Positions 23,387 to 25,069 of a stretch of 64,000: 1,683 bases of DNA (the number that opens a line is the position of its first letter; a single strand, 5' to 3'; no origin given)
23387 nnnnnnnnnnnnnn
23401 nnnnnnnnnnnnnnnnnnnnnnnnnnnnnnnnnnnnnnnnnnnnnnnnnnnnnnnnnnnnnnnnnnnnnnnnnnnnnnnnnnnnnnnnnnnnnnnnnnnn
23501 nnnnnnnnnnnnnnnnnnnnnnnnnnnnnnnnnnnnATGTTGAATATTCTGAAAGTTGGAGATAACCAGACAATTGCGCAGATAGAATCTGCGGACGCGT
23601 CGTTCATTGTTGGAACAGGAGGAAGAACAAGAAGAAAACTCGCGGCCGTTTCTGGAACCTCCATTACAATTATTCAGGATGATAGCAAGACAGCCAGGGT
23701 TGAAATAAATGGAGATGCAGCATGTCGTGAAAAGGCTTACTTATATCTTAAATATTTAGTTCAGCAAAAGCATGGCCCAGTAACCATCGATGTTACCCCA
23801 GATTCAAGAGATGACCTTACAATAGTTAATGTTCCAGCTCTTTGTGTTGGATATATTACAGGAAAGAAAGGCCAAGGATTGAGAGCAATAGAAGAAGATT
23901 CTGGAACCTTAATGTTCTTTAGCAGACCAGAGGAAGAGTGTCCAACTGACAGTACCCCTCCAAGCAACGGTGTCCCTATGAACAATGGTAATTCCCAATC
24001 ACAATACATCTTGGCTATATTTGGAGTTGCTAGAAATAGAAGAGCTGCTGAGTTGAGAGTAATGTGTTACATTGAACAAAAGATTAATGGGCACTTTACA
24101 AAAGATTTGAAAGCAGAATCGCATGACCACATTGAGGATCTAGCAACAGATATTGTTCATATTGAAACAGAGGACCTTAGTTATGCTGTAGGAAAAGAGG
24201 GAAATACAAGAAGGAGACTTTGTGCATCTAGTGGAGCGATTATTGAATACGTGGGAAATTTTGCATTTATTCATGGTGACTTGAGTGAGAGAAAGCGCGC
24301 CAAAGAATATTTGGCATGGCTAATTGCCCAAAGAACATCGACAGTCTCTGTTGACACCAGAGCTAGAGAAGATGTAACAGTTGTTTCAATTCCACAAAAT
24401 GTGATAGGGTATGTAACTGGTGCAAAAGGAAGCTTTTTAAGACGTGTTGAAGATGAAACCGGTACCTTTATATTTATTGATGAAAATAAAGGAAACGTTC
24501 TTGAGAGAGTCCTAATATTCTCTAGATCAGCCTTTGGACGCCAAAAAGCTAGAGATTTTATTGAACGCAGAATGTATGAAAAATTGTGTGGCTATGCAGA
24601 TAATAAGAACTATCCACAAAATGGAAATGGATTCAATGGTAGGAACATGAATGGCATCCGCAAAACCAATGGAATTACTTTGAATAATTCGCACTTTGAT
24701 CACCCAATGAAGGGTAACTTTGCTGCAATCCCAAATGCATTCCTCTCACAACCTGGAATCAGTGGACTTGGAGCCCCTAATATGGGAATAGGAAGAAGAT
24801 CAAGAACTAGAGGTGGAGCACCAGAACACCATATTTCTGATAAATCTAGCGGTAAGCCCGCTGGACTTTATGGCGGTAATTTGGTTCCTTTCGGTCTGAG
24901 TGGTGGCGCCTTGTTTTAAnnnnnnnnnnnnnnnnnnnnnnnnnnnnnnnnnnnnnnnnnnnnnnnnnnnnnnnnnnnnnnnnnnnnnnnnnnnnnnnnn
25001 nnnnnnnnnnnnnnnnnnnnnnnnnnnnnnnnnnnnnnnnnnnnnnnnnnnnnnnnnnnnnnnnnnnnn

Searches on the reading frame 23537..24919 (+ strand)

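Call 21: search_protein_families(library=pfam, proteins=[window:23537-24919:+], max_evalue=0.001)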
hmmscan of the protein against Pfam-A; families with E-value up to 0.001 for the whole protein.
window:23537-24919:+ (460 aa): 3 families
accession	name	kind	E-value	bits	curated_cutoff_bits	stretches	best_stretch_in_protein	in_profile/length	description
PF00013.35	KH_1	-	1e-27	96.1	21.5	3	13-68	4-61/66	KH domain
PF13083.13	KH_KhpA-B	-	4.8e-05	23.6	32.1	0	70-118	7-54/73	KhpA/KhpB, KH domain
PF07650.23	KH_2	-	0.00023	21.4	22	0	95-126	27-58/78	KH domain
